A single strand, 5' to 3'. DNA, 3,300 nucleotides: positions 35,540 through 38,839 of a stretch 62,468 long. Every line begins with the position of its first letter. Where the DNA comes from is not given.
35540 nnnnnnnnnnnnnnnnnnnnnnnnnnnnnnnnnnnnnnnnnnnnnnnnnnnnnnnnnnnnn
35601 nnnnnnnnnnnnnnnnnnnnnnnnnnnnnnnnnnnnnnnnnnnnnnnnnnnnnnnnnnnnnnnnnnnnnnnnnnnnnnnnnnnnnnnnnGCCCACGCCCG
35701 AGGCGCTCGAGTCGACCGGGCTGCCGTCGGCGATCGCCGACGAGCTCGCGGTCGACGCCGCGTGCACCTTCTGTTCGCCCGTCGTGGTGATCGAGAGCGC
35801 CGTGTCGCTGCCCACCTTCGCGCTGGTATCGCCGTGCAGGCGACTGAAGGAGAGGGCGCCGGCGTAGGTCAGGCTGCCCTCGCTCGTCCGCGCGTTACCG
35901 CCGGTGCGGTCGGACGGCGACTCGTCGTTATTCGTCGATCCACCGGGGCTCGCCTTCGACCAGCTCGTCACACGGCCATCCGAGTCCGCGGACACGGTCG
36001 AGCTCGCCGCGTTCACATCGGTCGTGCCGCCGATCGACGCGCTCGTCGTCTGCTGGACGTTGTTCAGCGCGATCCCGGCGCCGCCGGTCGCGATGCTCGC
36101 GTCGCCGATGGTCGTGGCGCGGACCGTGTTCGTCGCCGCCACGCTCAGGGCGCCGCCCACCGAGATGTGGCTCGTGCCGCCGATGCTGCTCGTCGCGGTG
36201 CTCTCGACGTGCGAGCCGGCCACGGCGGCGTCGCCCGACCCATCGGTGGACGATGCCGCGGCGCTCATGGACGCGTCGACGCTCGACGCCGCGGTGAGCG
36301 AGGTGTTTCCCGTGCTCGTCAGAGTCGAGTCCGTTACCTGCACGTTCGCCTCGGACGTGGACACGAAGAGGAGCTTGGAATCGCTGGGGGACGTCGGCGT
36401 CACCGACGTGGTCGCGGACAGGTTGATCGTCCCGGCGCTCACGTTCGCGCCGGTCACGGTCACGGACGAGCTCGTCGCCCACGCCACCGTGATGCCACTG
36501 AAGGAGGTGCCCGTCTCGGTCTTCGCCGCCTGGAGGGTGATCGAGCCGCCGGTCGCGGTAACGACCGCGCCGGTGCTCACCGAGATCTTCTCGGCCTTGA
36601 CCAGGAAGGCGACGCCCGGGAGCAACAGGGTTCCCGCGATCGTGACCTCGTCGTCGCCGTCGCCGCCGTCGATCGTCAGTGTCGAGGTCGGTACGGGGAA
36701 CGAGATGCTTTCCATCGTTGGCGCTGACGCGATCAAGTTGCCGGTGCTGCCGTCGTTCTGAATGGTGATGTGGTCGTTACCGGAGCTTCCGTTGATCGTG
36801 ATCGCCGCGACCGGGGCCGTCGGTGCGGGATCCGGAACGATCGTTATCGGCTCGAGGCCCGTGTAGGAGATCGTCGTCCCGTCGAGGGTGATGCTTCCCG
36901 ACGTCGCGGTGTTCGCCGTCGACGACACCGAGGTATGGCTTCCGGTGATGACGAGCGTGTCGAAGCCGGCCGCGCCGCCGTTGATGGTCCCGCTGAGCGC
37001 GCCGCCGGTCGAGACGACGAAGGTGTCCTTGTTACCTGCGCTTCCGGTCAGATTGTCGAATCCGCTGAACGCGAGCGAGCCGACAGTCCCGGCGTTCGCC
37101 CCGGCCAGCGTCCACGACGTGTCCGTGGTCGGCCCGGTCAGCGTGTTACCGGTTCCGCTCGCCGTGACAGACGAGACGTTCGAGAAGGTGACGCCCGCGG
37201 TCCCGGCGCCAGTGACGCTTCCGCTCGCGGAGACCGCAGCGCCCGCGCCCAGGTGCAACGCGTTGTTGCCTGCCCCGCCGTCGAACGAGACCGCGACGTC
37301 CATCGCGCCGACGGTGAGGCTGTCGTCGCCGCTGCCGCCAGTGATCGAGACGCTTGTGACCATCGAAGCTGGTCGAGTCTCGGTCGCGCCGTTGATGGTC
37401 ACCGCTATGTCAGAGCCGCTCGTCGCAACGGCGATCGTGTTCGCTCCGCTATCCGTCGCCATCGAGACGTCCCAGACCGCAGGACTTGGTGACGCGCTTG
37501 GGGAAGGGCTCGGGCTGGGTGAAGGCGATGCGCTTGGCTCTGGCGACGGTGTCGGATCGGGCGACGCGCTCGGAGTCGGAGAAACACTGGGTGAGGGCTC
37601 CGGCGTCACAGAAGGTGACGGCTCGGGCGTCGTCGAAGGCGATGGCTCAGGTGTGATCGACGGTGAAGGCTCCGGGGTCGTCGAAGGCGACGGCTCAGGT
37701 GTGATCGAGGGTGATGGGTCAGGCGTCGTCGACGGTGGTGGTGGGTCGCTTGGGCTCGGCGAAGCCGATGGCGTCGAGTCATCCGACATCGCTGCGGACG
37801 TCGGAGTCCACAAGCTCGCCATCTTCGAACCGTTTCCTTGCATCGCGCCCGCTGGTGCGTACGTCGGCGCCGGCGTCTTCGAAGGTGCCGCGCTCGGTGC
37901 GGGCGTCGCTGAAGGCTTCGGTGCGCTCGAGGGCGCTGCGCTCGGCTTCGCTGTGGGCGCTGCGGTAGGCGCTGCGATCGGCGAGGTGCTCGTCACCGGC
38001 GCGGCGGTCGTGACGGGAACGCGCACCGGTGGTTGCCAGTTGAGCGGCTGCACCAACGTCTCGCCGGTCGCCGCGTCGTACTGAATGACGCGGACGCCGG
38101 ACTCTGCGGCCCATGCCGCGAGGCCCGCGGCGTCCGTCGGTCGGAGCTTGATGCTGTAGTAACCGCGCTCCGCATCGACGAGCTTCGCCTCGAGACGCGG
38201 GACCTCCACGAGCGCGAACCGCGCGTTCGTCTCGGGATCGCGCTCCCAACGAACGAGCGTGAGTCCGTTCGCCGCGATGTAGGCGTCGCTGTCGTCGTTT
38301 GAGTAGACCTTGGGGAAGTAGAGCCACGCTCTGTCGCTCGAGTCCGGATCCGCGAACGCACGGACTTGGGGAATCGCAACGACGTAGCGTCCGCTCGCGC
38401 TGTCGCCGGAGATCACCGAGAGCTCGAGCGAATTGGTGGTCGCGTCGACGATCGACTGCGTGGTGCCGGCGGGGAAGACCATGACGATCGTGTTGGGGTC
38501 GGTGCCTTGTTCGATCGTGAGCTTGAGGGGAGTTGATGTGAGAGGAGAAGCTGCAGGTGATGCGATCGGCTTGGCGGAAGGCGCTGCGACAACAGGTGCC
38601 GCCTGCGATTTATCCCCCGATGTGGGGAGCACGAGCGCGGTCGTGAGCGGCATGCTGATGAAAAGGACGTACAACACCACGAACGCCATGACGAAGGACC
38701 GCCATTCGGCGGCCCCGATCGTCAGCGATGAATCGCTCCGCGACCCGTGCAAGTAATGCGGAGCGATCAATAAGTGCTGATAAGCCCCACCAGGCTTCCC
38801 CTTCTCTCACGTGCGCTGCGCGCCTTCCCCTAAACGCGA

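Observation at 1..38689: An ORF of at least 12,896 codons that the ORF track cannot show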

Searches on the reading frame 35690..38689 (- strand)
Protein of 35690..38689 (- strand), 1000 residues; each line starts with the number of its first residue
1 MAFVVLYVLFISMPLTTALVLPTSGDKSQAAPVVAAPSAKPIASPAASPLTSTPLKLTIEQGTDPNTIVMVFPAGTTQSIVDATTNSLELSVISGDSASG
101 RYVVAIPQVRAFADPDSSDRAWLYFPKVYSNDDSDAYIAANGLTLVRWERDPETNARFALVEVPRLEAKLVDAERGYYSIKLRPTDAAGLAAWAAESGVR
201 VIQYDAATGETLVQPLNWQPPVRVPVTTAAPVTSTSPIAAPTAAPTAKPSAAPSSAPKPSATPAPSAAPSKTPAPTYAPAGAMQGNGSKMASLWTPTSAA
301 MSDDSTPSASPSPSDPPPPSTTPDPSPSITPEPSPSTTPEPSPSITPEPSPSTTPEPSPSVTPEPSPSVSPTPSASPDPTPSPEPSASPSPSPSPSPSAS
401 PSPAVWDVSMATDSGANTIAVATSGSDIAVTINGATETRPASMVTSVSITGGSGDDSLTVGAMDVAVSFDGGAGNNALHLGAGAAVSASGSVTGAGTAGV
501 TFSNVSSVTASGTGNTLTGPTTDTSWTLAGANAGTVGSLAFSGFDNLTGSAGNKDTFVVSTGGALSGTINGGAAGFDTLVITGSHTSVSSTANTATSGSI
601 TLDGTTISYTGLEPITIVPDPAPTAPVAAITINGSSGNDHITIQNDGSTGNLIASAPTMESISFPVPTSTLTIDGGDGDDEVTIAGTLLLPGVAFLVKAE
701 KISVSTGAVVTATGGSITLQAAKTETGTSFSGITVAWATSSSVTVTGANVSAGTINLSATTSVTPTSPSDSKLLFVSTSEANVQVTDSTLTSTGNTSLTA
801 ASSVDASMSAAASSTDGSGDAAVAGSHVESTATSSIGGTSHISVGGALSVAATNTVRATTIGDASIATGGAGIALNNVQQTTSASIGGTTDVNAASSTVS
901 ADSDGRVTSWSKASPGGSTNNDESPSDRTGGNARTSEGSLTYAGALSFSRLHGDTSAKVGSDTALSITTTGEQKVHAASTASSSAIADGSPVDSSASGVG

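Call 5: search_protein_families(library=pfam, proteins=[window:35690-38689:-], max_evalue=0.01)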
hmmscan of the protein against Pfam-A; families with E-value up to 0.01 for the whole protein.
window:35690-38689:- (1000 aa): 0 families

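Call 13: search_protein_families(library=ncbifam, proteins=[window:35690-38689:-], max_evalue=0.01)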
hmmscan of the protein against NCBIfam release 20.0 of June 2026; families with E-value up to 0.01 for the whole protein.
window:35690-38689:- (1000 aa): 0 families

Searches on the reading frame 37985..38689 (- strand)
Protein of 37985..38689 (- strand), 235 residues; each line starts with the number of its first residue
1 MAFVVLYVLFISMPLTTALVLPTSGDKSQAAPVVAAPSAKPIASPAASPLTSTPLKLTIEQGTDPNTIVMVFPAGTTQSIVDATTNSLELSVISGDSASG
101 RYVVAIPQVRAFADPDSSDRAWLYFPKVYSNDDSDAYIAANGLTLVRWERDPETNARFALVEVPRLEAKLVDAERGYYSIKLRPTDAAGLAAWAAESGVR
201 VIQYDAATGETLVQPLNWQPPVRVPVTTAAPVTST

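Call 67: find_homologous_proteins(query=window:37985-38689:-, max_evalue=0.01)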
Query window:37985-38689:- (235 aa): 2 proteins with E <= 0.01 among 2034 candidates.
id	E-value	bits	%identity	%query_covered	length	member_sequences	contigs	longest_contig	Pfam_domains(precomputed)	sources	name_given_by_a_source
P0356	5.0e-91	322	73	88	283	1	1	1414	-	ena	-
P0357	8.1e-43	165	52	63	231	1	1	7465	-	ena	-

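Call 69: find_encoding_contigs(protein=P0357, flank=8000, max_places=3)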
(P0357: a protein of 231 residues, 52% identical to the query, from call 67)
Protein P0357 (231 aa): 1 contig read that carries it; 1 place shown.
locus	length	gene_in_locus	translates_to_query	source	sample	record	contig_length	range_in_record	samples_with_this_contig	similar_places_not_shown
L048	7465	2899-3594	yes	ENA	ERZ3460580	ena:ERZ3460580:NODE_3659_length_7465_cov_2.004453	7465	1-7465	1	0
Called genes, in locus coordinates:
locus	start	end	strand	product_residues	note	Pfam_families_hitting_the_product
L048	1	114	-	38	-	?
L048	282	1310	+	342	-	PF06723:MreB_Mbl, PF25216:Volactin (faint), PF00022:Actin (faint), PF11104:PilM_2 (faint), PF00012:HSP70, PF14450:FtsA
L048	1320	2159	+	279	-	PF04085:MreC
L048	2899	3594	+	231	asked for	-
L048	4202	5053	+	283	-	-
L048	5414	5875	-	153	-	-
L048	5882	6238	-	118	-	-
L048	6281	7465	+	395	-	?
